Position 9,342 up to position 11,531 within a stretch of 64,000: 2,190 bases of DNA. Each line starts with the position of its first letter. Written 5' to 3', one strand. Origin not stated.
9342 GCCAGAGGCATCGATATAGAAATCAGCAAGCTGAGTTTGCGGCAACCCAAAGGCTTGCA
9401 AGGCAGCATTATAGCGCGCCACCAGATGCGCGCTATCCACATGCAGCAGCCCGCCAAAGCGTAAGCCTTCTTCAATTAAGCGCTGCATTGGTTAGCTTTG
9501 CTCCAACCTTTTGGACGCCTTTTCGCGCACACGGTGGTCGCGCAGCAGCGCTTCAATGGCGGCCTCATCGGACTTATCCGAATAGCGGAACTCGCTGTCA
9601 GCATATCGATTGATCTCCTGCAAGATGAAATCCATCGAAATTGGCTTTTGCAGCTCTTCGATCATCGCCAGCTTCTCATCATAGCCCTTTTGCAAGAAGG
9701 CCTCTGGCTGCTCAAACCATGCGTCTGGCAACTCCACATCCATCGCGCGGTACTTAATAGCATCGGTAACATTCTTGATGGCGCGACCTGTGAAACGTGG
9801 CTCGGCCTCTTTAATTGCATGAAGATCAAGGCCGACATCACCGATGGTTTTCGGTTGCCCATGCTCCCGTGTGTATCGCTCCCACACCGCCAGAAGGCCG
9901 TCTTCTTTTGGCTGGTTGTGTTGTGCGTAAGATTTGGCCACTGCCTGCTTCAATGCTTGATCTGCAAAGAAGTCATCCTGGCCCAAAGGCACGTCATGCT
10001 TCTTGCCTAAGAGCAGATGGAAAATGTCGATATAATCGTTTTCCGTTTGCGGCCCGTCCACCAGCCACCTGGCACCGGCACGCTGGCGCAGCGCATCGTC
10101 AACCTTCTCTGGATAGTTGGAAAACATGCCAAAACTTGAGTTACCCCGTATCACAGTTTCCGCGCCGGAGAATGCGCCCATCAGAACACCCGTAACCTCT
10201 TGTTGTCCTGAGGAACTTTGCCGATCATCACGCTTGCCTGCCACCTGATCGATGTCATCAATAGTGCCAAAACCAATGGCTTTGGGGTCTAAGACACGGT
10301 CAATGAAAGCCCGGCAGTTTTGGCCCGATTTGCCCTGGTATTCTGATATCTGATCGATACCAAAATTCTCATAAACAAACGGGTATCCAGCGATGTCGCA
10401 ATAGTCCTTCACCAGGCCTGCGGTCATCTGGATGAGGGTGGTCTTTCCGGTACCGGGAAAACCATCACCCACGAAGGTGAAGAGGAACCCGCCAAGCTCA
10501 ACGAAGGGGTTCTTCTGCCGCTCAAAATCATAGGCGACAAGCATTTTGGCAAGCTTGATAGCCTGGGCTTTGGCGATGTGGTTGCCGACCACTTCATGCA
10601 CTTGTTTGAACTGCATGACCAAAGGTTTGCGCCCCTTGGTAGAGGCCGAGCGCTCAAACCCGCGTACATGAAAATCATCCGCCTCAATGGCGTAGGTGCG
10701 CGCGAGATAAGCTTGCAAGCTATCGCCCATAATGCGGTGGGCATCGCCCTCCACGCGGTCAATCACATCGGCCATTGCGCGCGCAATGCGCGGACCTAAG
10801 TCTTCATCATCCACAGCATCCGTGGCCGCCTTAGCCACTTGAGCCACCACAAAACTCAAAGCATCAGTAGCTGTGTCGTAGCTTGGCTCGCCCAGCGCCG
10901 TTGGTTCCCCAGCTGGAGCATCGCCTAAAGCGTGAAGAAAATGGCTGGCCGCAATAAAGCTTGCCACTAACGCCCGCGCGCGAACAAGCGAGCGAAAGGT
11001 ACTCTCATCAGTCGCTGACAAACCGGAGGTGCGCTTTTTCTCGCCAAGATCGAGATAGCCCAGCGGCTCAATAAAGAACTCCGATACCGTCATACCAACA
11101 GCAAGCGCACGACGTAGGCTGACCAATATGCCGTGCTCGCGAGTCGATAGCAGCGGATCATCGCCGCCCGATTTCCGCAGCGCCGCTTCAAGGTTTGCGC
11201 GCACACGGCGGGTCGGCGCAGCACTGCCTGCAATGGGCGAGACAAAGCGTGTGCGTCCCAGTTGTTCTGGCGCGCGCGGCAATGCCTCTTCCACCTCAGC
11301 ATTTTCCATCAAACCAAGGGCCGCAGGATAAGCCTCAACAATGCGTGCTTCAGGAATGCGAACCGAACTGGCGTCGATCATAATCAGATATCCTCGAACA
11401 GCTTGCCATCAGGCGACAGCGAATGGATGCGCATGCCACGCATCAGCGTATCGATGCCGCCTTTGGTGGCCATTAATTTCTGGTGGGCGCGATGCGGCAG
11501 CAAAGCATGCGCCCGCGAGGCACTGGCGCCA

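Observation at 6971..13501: Translationally coupled five-gene operon around an AAA+ ATPase with no assignable function - candidate undescribed membrane-associated system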

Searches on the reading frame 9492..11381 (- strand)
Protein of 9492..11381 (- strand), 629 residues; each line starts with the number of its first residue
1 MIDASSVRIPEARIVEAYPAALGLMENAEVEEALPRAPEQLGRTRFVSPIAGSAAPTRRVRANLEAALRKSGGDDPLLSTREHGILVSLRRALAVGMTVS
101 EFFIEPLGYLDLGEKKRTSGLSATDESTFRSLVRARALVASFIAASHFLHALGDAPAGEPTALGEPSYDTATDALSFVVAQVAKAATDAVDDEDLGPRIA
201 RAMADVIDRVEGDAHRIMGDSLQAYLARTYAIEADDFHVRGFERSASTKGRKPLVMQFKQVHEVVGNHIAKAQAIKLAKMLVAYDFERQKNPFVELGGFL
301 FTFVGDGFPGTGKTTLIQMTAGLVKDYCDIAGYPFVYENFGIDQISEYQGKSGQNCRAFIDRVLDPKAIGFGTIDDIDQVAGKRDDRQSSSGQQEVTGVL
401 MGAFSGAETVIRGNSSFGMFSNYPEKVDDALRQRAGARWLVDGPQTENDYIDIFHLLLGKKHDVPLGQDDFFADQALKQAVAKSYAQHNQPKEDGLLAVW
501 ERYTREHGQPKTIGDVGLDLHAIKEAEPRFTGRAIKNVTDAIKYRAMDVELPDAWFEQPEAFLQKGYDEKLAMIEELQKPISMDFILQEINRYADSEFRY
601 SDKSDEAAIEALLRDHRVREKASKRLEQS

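Call 3: search_protein_families(library=pfam, proteins=[window:9492-11381:-], max_evalue=0.1)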
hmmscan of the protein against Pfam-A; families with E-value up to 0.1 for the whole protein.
window:9492-11381:- (629 aa): 1 family
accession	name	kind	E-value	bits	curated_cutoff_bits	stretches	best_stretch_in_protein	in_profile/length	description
PF00004.35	AAA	-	3.6e-10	40.8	21.2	1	307-437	5-125/131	ATPase family associated with various cellular activities (AAA)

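Call 4: search_protein_families(library=ncbifam, proteins=[window:9492-11381:-], max_evalue=0.1)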
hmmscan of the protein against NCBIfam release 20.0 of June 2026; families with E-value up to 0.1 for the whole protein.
window:9492-11381:- (629 aa): 4 families
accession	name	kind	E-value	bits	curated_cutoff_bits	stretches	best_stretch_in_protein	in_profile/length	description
TIGR01243.1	CDC48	subfamily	0.00068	18.1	802.65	1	307-433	219-333/733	CDC48 family AAA ATPase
TIGR03922.1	T7SS_EccA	equivalog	0.0032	16.1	466.65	1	259-365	273-376/557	type VII secretion AAA-ATPase EccA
TIGR02881.1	spore_V_K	equivalog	0.0079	15.3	422.95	1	301-363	43-104/261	stage V sporulation protein K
NF047748.1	PrtsmActNtasePan1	equivalog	0.057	12.4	750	1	307-447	189-320/405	proteasome-activating nucleotidase Pan1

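Call 5: search_protein_families(library=padloc, proteins=[window:9492-11381:-], max_evalue=0.1)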
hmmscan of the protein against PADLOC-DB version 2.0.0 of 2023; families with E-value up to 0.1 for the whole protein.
window:9492-11381:- (629 aa): 4 families
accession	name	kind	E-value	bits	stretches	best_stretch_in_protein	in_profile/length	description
PDLC00764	PycC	-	0.00061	16.8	1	198-229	123-154/449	Pycsar cyclase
PDLC00915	TRIP13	-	0.0082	13.6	0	307-382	70-144/302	TRIP13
PDLC02370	PycC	-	0.02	12.3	1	198-229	110-141/340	-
PDLC02196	IetA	-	0.05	11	0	307-388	129-200/374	-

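Call 8: search_solved_structures(query=window:9492-11381:-, max_evalue=0.01, show_alignments=1)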
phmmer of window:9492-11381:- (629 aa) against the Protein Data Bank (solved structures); distinct sequences matched with E-value up to 0.01: 3.
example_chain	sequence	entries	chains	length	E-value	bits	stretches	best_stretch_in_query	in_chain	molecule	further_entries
5ubv_A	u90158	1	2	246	3.2e-05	26.1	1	284-433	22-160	ATPase domain of i-AAA protease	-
6az0_A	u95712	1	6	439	0.0034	19.4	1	283-433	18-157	Mitochondrial inner membrane i-AAA protease supercomplex subunit YME1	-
4l15_A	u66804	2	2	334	0.0073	18.3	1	307-465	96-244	Fidgetin-like protein 1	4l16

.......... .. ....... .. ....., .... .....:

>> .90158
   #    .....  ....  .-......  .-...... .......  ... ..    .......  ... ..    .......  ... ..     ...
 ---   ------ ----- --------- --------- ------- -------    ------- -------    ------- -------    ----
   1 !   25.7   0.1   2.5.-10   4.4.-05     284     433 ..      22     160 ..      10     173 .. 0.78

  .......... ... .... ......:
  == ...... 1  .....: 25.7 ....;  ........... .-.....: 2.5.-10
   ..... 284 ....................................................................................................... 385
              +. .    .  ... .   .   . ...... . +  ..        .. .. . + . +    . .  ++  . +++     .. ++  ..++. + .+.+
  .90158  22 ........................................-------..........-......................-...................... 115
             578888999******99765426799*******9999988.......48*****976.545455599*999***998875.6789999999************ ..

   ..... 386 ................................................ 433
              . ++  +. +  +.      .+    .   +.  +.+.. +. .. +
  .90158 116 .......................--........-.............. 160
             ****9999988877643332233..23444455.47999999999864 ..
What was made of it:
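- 10002..10535 (-): g3 AAA core, residues ~283-460: Walker A G305-T314, pore loop-1 Y348-Q349-G350, Walker B I374-D375-D376, sensor-1 N422, arginines R432/R434/R438. The alignment to the Yme1 AAA domain places the motifs (call 8).
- On Vps4 / meiotic-clade AAA: A single-sequence search gave fidgetin-like 1 only at E 7e-3, behind Yme1 (call 8).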

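Call 11: find_homologous_proteins(query=window:9492-11381:-, max_evalue=0.00001)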
Query window:9492-11381:- (629 aa): 4079 proteins with E <= 0.00001 among 8000 candidates; the best 120 are listed.
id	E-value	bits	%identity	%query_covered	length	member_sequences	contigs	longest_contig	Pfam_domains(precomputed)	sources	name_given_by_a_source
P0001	0.0e+0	1276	90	100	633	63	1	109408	PF00004.36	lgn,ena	-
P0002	0.0e+0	1269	89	100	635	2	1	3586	PF00004.36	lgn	-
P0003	0.0e+0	1269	89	100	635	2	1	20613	PF00004.36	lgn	-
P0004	0.0e+0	1268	89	100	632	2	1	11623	PF00004.36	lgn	-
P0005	0.0e+0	1260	88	100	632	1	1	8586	PF00004.36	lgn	-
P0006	0.0e+0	1241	86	100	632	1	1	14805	PF00004.36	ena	-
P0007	0.0e+0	1230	86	100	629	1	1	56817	PF00004.36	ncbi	ncbi:MAG: AAA family ATPase [Pseudomonadota bacterium]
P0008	0.0e+0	1215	85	99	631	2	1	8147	PF00004.36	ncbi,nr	ncbi:MAG: AAA family ATPase [Devosiaceae bacterium]|nr:AAA family ATPase [Devosiaceae bacterium MH13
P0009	0.0e+0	1206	85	100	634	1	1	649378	PF00004.36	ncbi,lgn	ncbi:MAG: ATP-binding protein [Pseudomonadota bacterium]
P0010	0.0e+0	1197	85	100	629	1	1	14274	PF00004.36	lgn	-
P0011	0.0e+0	1190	84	100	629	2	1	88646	PF00004.36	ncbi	ncbi:MAG: AAA family ATPase [Pseudomonadota bacterium]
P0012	3.0e-282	956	67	100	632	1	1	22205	PF00004.36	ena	-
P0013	3.6e-272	923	64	100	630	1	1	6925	PF00004.36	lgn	-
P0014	1.1e-268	911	68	97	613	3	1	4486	PF00004.36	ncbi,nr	ncbi:MAG: ATP-binding protein, partial [Hyphomicrobiaceae bacterium]|nr:ATP-binding protein [Hyphomi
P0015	2.5e-243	827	59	99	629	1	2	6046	PF00004.36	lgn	-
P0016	2.0e-238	811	60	99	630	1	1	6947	PF00004.36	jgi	jgi:hypothetical protein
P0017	2.1e-237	808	60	100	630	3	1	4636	PF00004.36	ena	-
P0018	2.9e-235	801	60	99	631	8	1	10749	PF00004.36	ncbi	-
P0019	1.7e-233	795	58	100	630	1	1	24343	PF00004.36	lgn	-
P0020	2.3e-233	794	59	99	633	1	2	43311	PF00004.36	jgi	-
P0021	4.3e-228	777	58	100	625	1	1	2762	PF00004.36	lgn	-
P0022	6.4e-224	763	55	99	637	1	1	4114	PF00004.36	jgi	-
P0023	1.3e-218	746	54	99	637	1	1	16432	PF00004.36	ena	-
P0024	1.2e-215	736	54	100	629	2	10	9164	PF00004.36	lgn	-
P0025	1.2e-214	733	55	99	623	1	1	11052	PF00004.36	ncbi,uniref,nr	ncbi:ATP-binding protein [Roseibium sp. RKSG952]|uniref:ATP-binding protein n=1 Tax=Roseibium sp. RK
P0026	1.3e-213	729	52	99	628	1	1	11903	PF00004.36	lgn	-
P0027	1.5e-213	729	63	85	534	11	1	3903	PF00004.36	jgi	jgi:hypothetical protein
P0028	2.9e-213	728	57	100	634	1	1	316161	PF00004.36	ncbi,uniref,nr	ncbi:AAA family ATPase [Mesorhizobium carmichaelinearum]|uniref:AAA family ATPase n=1 Tax=Mesorhizob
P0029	5.0e-213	727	56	100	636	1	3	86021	PF00004.36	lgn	-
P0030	5.1e-213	727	59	93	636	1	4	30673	PF00004.36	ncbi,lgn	ncbi:MAG: AAA family ATPase [Rhizobiaceae bacterium]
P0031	6.9e-213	727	59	93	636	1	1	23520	PF00004.36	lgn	-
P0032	1.2e-212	726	59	93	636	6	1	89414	PF00004.36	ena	-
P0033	1.6e-212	726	56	100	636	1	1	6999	PF00004.36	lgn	-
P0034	1.7e-212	726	58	93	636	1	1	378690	PF00004.36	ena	-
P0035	1.9e-212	725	52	99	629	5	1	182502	PF00004.36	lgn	-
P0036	2.0e-212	725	56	100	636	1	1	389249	PF00004.36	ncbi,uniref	ncbi:ATP-binding protein [Mesorhizobium australicum]|uniref:AAA family ATPase n=1 Tax=Mesorhizobium 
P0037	2.2e-212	725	56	100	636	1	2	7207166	PF00004.36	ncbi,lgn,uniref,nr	ncbi:AAA family ATPase [Mesorhizobium loti]|uniref:ATP-binding protein n=1 Tax=Mesorhizobium loti R8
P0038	2.2e-212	725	56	100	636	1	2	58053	PF00004.36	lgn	-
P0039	2.7e-212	725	56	100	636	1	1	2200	PF00004.36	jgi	-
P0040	2.7e-212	725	56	100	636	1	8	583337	PF00004.36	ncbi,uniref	ncbi:ATP-binding protein [Mesorhizobium australicum]|uniref:AAA family ATPase n=1 Tax=Mesorhizobium 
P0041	3.8e-212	724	56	100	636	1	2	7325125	PF00004.36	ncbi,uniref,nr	ncbi:ATP-binding protein [Mesorhizobium sp. NZP2077]|uniref:AAA family ATPase n=1 Tax=Mesorhizobium 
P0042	4.4e-212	724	59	93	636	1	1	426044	PF00004.36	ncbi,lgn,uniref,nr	ncbi:AAA family ATPase [Mesorhizobium erdmanii]|uniref:AAA family ATPase n=1 Tax=Mesorhizobium erdma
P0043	4.5e-212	724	59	93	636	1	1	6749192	PF00004.36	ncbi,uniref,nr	ncbi:ATP-binding protein [Mesorhizobium sp. M2A.F.Ca.ET.043.05.1.1]|uniref:AAA family ATPase n=1 Tax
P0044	5.0e-212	724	56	100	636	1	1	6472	PF00004.36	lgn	-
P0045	5.5e-212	724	56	100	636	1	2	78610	PF00004.36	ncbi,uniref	ncbi:ATP-binding protein [Mesorhizobium australicum]|uniref:ATP-binding protein n=1 Tax=Mesorhizobiu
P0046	6.8e-212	724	56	100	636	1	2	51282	PF00004.36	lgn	-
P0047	7.4e-212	723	56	100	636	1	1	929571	PF00004.36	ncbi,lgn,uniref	ncbi:ATP-binding protein [Mesorhizobium sp. 2RAF45]|uniref:AAA family ATPase n=1 Tax=Mesorhizobium s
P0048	1.2e-211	723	56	100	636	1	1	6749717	PF00004.36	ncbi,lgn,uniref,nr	ncbi:ATP-binding protein [Mesorhizobium sp. NZP2234]|uniref:AAA family ATPase n=1 Tax=Mesorhizobium 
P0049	1.3e-211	723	56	100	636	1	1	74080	PF00004.36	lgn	-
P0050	1.4e-211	723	56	100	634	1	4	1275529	PF00004.36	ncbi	ncbi:ATP-binding protein [Mesorhizobium sp. 43Arga]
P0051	1.4e-211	723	56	100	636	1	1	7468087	PF00004.36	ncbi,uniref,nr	ncbi:ATP-binding protein [Mesorhizobium sp. AR02]|uniref:AAA family ATPase n=1 Tax=Mesorhizobium sp.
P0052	1.5e-211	722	57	100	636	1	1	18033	PF00004.36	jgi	jgi:hypothetical protein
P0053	1.5e-211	722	55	100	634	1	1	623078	PF00004.36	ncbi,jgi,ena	jgi:hypothetical protein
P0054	1.8e-211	722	56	100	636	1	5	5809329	PF00004.36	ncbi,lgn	ncbi:ATP-binding protein [Mesorhizobium sp. URHB0026]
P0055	2.0e-211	722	56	100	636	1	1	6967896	PF00004.36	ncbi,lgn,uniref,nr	ncbi:AAA family ATPase [Mesorhizobium sp. SEMIA 3007]|uniref:AAA family ATPase n=1 Tax=Mesorhizobium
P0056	2.4e-211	722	56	100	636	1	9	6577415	PF00004.36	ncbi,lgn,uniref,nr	ncbi:hypothetical protein ACVILI_005931 [Mesorhizobium sp. USDA 4775]|uniref:AAA family ATPase n=1 T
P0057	2.8e-211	722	59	93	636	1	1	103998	PF00004.36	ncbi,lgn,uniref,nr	ncbi:AAA family ATPase [Aminobacter carboxidus]|uniref:ATP-binding protein n=1 Tax=Aminobacter carbo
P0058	3.0e-211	721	59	93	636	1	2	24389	PF00004.36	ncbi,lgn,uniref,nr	ncbi:ATP-binding protein [Mesorhizobium sp.]|uniref:AAA family ATPase n=1 Tax=Mesorhizobium sp. TaxI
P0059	3.2e-211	721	55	100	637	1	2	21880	PF00004.36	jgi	jgi:hypothetical protein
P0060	3.3e-211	721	59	93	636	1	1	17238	PF00004.36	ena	-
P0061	3.3e-211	721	56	100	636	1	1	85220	PF00004.36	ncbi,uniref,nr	ncbi:ATP-binding protein [Mesorhizobium intechi]|uniref:AAA family ATPase n=1 Tax=Mesorhizobium inte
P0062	3.4e-211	721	56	100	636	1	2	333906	PF00004.36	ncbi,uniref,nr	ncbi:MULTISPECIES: ATP-binding protein [unclassified Mesorhizobium]|uniref:AAA family ATPase n=1 Tax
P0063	3.7e-211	721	56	100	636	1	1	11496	PF00004.36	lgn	-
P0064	3.7e-211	721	56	100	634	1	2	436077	PF00004.36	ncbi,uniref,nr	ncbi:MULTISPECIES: ATP-binding protein [unclassified Mesorhizobium]|uniref:AAA family ATPase n=1 Tax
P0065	4.0e-211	721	59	93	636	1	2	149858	PF00004.36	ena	-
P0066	4.0e-211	721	59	93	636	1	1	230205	PF00004.36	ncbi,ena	-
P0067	4.0e-211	721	56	100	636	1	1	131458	PF00004.36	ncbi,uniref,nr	ncbi:ATP-binding protein [Mesorhizobium sp. WSM4310]|uniref:AAA family ATPase n=1 Tax=Mesorhizobium 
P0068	4.3e-211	721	55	100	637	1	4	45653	PF00004.36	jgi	jgi:hypothetical protein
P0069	4.5e-211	721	59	93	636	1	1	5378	PF00004.36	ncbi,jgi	jgi:hypothetical protein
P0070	4.8e-211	721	59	93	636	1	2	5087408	PF00004.36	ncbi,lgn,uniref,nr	ncbi:ATP-binding protein [Aminobacter anthyllidis]|uniref:ATP-binding protein n=1 Tax=Aminobacter an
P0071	5.3e-211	721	56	100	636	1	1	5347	PF00004.36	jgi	jgi:hypothetical protein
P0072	6.0e-211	720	56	100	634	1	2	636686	PF00004.36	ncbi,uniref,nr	ncbi:ATP-binding protein [Mesorhizobium sp. WSM4307]|uniref:AAA family ATPase n=1 Tax=unclassified M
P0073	6.6e-211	720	59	93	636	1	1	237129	PF00004.36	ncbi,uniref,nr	ncbi:AAA family ATPase [Mesorhizobium hawassense]|uniref:AAA family ATPase n=1 Tax=Mesorhizobium haw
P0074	6.8e-211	720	53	100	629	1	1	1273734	PF00004.36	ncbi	-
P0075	7.2e-211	720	56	100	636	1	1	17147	PF00004.36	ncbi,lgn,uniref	ncbi:AAA family ATPase [Mesorhizobium sp. Cs1321R2N1]|uniref:AAA family ATPase n=1 Tax=Mesorhizobium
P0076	7.5e-211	720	56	100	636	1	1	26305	PF00004.36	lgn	-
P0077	7.6e-211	720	58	93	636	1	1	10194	PF00004.36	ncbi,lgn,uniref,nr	ncbi:MAG: ATP-binding protein [Mesorhizobium sp.]|uniref:AAA family ATPase n=1 Tax=Mesorhizobium sp.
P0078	7.9e-211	720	56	100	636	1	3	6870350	PF00004.36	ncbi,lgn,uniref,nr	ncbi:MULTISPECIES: AAA family ATPase [Mesorhizobium]|uniref:AAA family ATPase n=1 Tax=Rhizobium loti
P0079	9.6e-211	720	56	100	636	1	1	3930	PF00004.36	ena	-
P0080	9.9e-211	720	58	93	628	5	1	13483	PF00004.36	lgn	-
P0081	1.0e-210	720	55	100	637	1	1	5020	PF00004.36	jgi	jgi:hypothetical protein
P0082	1.1e-210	720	56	100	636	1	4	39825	PF00004.36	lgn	-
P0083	1.1e-210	720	56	100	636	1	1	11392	PF00004.36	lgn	-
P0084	1.1e-210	720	59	93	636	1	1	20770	PF00004.36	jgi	-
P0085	1.1e-210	720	56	100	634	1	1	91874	PF00004.36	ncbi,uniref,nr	ncbi:AAA family ATPase [Mesorhizobium sp. WSM4312]|uniref:AAA family ATPase n=1 Tax=Mesorhizobium sp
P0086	1.2e-210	719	56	100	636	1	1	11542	PF00004.36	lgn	-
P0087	1.3e-210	719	59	93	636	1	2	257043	PF00004.36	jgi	jgi:energy-coupling factor transporter ATP-binding protein EcfA2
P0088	1.3e-210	719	56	100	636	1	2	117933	PF00004.36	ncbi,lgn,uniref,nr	ncbi:AAA family ATPase [Mesorhizobium retamae]|uniref:ATP-binding protein n=1 Tax=Mesorhizobium reta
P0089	1.4e-210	719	56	100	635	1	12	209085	PF00004.36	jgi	jgi:hypothetical protein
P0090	1.5e-210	719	56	100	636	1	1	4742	PF00004.36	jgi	-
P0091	1.5e-210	719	58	93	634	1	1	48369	PF00004.36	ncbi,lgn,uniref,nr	ncbi:ATP-binding protein [Mesorhizobium sp. VK9D]|uniref:ATP-binding protein n=1 Tax=Mesorhizobium a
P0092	1.6e-210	719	56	100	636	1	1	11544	PF00004.36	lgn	-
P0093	1.8e-210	719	56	100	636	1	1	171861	PF00004.36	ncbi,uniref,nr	ncbi:ATP-binding protein [Mesorhizobium sp. WSM3626]|uniref:AAA family ATPase n=1 Tax=Mesorhizobium 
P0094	1.9e-210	719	59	93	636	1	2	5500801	PF00004.36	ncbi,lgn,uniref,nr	ncbi:ATP-binding protein [Aminobacter sp. NyZ550]|uniref:ATP-binding protein n=1 Tax=Aminobacter sp.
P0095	2.0e-210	719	59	93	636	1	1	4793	PF00004.36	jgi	jgi:energy-coupling factor transporter ATP-binding protein EcfA2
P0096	2.1e-210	719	59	93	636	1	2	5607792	PF00004.36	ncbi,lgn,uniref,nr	ncbi:ATPase AAA [Aminobacter sp. Y103A]|uniref:AAA family ATPase n=1 Tax=Aminobacter sp. Y103A TaxID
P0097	2.1e-210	719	59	93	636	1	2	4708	PF00004.36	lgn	-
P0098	2.2e-210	719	56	100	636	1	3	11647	PF00004.36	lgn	-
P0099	2.2e-210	719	59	93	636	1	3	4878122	PF00004.36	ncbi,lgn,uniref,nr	ncbi:AAA family ATPase [Aminobacter aganoensis]|uniref:Energy-coupling factor transporter ATP-bindin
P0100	2.4e-210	718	58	93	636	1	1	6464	PF00004.36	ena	-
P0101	2.5e-210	718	59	93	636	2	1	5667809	PF00004.36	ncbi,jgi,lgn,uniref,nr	ncbi:ATP-binding protein [Aminobacter sp. SR38]|jgi:energy-coupling factor transporter ATP-binding p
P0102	2.7e-210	718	59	93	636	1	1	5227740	PF00004.36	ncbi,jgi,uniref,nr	ncbi:AAA family ATPase [Aminobacter ciceronei]|jgi:energy-coupling factor transporter ATP-binding pr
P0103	2.7e-210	718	58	93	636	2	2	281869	PF00004.36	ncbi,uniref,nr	ncbi:ATP-binding protein [Mesorhizobium sp. CU2]|uniref:AAA family ATPase n=1 Tax=unclassified Mesor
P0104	2.8e-210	718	59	93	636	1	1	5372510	PF00004.36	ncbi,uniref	ncbi:AAA family ATPase [Aminobacter sp. UC22_36]|uniref:AAA family ATPase n=1 Tax=Aminobacter sp. UC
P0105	3.0e-210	718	57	100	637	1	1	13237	PF00004.36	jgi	jgi:energy-coupling factor transporter ATP-binding protein EcfA2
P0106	3.2e-210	718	56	100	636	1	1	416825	PF00004.36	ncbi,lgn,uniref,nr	ncbi:ATP-binding protein [Mesorhizobium sp. B2-4-19]|uniref:AAA family ATPase n=1 Tax=Mesorhizobium 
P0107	3.5e-210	718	58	93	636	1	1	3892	PF00004.36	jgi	-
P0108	3.5e-210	718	59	93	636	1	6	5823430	PF00004.36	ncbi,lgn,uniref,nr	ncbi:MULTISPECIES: AAA family ATPase [Aminobacter]|uniref:ATPase AAA n=2 Tax=Aminobacter TaxID=31988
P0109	3.6e-210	718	55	100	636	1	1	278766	PF00004.36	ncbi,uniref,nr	ncbi:ATP-binding protein [Mesorhizobium sp. LMG17149]|uniref:AAA family ATPase n=1 Tax=Mesorhizobium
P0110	3.7e-210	718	56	100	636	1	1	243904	PF00004.36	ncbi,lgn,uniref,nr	ncbi:AAA family ATPase [Mesorhizobium sp. BR-1-1-10]|uniref:AAA family ATPase n=1 Tax=Mesorhizobium 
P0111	3.7e-210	718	59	93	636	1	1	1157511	PF00004.36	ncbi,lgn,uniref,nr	ncbi:AAA family ATPase [Aminobacter aminovorans]|uniref:AAA family ATPase n=1 Tax=Aminobacter aminov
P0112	3.8e-210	718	56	100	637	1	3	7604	PF00004.36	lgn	-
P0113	3.8e-210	718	58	93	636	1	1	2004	PF00004.36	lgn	-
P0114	3.9e-210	718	59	93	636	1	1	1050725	PF00004.36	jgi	-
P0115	4.1e-210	718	55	100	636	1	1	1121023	PF00004.36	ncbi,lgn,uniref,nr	ncbi:MAG: ATP-binding protein [Mesorhizobium sp.]|uniref:AAA family ATPase n=1 Tax=Mesorhizobium sp.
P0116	4.2e-210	718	56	100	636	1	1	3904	PF00004.36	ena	-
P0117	4.3e-210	718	56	100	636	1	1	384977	PF00004.36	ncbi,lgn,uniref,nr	ncbi:ATP-binding protein [Mesorhizobium sp. B2-3-11]|uniref:AAA family ATPase n=1 Tax=Mesorhizobium 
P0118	4.6e-210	718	56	100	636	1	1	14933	PF00004.36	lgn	-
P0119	4.6e-210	717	56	100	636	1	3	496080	PF00004.36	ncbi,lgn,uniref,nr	ncbi:ATP-binding protein [Mesorhizobium sp. B2-5-13]|uniref:AAA family ATPase n=1 Tax=unclassified M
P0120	4.6e-210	717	56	100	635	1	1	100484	PF00004.36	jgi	-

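Call 12: find_encoding_contigs(protein=P0037, flank=8000, max_places=2)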
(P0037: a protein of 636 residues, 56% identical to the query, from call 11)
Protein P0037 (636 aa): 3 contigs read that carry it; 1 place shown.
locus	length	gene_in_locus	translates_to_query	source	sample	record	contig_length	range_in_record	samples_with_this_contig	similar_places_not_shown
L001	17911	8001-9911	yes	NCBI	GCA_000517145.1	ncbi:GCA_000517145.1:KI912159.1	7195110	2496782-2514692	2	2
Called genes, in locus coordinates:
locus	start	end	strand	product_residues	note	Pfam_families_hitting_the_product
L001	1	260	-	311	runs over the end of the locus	PF04069:OpuAC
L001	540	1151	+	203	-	PF00265:TK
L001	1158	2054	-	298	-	PF00892:EamA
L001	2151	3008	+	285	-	PF00126:HTH_1, PF03466:LysR_substrate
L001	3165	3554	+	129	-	PF00034:Cytochrom_C (weak)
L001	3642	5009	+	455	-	PF08245:Mur_ligase_M, PF02875:Mur_ligase_C (weak)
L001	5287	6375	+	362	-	-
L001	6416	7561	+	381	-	-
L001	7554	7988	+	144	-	-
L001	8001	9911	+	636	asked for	PF00004:AAA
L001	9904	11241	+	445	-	PF20343:DUF6638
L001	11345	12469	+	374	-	PF10095:DUF2333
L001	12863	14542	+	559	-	PF01268:FTHFS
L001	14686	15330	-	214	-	PF00857:Isochorismatase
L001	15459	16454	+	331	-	PF01965:DJ-1_PfpI, PF00165:HTH_AraC (faint), PF12833:HTH_18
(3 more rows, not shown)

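Call 13: find_encoding_contigs(protein=P0025, flank=8000, max_places=2)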
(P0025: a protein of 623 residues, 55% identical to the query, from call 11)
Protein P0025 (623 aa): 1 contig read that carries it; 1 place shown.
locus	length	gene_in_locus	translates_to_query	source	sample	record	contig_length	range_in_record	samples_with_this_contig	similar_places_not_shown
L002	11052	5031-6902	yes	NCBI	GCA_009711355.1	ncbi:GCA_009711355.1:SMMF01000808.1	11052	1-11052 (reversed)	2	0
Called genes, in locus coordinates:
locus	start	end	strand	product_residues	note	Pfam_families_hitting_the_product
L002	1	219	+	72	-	?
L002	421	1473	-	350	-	PF01464:SLT, PF27553:SLT_superhelical (weak)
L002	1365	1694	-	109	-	-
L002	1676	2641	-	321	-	-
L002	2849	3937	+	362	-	-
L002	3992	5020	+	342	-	-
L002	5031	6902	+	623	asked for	PF00004:AAA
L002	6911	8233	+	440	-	PF20343:DUF6638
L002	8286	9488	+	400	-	PF10095:DUF2333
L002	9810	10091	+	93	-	-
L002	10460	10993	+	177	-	-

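Call 25: search_protein_families(library=phrogs, proteins=[window:9492-11381:-], max_evalue=0.01)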
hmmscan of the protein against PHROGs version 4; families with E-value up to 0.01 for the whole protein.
window:9492-11381:- (629 aa): 1 family
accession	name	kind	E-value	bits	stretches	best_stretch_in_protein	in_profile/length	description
phrog_3757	-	unknown function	1e-05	26.1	1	307-406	133-222/367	-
